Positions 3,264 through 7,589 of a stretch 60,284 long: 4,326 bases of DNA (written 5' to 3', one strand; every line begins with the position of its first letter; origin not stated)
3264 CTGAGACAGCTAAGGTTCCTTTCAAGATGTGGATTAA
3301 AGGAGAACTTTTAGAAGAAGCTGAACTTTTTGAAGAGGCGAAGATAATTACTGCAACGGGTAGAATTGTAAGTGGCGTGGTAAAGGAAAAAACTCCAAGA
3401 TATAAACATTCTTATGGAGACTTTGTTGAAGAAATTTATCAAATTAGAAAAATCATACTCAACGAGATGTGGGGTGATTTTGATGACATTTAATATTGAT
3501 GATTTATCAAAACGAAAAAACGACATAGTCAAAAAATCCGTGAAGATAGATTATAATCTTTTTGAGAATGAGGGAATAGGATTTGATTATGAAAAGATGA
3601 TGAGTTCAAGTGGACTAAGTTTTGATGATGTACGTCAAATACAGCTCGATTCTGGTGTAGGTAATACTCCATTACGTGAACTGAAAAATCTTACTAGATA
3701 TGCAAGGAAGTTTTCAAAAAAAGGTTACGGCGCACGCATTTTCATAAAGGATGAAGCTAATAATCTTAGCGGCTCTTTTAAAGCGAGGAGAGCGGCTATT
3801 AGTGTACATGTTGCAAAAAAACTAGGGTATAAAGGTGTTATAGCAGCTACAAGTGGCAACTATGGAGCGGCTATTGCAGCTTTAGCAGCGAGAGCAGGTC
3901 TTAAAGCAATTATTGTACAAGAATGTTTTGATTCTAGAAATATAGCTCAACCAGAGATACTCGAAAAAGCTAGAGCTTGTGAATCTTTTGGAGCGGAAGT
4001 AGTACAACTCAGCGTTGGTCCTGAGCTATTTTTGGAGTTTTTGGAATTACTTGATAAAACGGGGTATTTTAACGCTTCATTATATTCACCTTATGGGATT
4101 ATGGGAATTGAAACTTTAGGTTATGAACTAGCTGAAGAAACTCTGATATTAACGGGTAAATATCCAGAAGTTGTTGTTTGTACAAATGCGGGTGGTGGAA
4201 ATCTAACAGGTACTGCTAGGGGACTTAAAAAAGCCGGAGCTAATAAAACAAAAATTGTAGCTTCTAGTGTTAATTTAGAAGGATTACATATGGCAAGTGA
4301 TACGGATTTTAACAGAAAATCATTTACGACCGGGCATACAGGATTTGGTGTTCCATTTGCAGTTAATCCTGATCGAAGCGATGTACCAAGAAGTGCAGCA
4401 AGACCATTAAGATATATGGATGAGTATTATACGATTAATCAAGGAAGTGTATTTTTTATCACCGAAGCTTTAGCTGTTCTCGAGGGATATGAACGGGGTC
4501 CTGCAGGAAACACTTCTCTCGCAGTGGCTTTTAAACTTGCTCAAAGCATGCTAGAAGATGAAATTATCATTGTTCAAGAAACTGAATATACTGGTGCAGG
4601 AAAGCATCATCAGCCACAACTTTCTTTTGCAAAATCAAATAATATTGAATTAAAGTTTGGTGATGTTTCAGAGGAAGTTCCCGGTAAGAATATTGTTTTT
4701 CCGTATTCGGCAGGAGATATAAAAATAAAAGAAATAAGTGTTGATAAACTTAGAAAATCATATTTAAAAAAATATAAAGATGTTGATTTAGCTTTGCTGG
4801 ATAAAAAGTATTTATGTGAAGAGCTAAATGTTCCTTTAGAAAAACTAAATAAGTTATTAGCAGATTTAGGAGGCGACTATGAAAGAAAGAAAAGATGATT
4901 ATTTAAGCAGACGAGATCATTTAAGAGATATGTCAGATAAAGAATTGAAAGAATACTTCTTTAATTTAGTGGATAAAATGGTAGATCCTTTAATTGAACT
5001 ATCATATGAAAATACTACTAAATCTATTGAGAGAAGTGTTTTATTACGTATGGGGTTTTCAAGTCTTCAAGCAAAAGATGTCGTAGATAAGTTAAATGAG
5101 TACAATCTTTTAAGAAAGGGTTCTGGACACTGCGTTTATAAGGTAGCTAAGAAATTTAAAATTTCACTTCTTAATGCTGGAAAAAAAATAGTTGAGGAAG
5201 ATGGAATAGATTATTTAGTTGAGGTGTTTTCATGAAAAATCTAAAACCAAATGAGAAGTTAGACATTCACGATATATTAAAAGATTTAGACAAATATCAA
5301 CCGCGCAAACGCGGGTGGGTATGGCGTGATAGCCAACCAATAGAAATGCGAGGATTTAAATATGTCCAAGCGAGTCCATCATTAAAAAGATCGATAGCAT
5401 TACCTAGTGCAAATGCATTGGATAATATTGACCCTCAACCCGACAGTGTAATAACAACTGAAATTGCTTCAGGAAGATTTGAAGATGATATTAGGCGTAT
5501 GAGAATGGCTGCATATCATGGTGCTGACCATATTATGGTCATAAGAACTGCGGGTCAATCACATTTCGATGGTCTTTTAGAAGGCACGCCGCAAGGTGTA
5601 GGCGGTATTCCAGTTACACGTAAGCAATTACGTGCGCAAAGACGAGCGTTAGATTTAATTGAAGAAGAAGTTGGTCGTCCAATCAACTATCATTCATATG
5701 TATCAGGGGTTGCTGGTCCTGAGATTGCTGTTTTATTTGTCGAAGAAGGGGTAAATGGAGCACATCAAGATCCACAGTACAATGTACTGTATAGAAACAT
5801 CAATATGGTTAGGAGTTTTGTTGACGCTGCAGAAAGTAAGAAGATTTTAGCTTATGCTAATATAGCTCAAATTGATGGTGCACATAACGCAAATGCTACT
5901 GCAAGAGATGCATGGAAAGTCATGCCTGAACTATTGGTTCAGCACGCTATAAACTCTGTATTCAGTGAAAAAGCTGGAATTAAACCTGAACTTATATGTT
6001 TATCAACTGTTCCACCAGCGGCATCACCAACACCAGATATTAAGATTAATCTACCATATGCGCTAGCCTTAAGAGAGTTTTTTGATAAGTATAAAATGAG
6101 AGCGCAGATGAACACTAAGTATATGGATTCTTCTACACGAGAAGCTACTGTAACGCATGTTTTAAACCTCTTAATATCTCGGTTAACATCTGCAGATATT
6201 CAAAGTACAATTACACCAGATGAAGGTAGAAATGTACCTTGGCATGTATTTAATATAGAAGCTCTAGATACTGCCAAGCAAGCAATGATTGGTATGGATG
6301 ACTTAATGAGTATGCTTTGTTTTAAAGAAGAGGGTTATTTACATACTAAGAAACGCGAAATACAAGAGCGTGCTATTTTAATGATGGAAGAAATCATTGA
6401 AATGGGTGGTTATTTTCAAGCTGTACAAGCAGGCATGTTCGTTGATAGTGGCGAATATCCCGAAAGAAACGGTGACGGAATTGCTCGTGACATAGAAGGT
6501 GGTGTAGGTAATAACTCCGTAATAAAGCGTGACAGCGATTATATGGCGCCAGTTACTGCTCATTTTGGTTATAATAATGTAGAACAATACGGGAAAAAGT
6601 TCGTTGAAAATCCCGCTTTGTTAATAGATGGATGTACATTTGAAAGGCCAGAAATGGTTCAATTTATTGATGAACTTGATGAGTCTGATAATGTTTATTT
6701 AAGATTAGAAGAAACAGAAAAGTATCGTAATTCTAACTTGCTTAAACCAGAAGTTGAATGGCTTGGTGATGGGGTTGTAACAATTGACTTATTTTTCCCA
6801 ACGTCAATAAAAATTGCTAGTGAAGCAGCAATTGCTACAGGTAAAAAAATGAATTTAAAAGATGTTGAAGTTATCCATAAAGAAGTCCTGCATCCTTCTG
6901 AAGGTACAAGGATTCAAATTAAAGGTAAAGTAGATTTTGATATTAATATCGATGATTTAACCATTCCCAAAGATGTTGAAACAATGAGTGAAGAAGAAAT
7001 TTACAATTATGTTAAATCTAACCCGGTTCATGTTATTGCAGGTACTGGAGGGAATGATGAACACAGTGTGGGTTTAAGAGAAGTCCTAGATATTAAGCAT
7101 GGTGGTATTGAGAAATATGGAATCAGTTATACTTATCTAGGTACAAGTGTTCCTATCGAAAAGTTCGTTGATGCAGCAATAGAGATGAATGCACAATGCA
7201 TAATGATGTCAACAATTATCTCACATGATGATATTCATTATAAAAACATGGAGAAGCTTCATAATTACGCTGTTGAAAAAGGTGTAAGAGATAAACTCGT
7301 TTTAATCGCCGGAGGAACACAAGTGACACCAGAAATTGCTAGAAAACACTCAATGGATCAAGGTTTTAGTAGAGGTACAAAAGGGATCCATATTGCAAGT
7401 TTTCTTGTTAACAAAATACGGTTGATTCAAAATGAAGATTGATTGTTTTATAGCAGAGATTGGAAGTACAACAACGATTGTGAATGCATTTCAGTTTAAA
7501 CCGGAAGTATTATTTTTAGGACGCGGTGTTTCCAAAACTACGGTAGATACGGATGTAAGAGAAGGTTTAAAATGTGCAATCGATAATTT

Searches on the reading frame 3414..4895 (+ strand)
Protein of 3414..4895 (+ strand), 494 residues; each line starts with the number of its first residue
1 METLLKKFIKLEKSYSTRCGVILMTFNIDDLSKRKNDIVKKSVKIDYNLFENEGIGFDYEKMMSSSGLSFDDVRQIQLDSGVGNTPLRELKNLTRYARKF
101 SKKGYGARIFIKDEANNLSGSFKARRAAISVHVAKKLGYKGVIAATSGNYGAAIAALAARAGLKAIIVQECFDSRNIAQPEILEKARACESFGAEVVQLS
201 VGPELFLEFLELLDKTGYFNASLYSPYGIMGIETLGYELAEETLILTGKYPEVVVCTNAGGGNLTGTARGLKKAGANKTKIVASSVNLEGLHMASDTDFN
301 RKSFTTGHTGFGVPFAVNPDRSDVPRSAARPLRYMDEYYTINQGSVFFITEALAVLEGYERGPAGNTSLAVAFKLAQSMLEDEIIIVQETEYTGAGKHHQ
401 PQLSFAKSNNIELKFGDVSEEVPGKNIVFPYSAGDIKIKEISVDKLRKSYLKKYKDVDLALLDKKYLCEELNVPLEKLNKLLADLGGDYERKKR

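Call 90: search_protein_families(library=pfam, proteins=[window:3414-4895:+], max_evalue=0.00001)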
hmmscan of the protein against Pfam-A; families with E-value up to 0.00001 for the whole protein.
window:3414-4895:+ (494 aa): 1 family
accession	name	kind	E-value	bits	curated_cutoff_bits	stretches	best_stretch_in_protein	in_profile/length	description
PF00291.31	PALP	-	1.2e-45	156.5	35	1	80-382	3-286/295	Pyridoxal-phosphate dependent enzyme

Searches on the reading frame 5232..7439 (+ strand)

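Call 90: search_protein_families(library=pfam, proteins=[window:5232-7439:+], max_evalue=0.00001)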
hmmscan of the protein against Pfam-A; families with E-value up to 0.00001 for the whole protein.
window:5232-7439:+ (736 aa): 3 families
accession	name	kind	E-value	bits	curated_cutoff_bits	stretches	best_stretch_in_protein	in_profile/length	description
PF09043.17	Lys-AminoMut_A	-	3.2e-48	164.9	25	1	62-442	137-506/508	D-Lysine 5,6-aminomutase TIM-barrel domain of alpha subunit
PF16554.10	OAM_dimer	-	1.8e-24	86.4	25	1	504-580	2-78/78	Dimerisation domain of d-ornithine 4,5-aminomutase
PF02310.24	B12-binding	-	1.8e-08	34.7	32.1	1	600-701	2-94/121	B12 binding domain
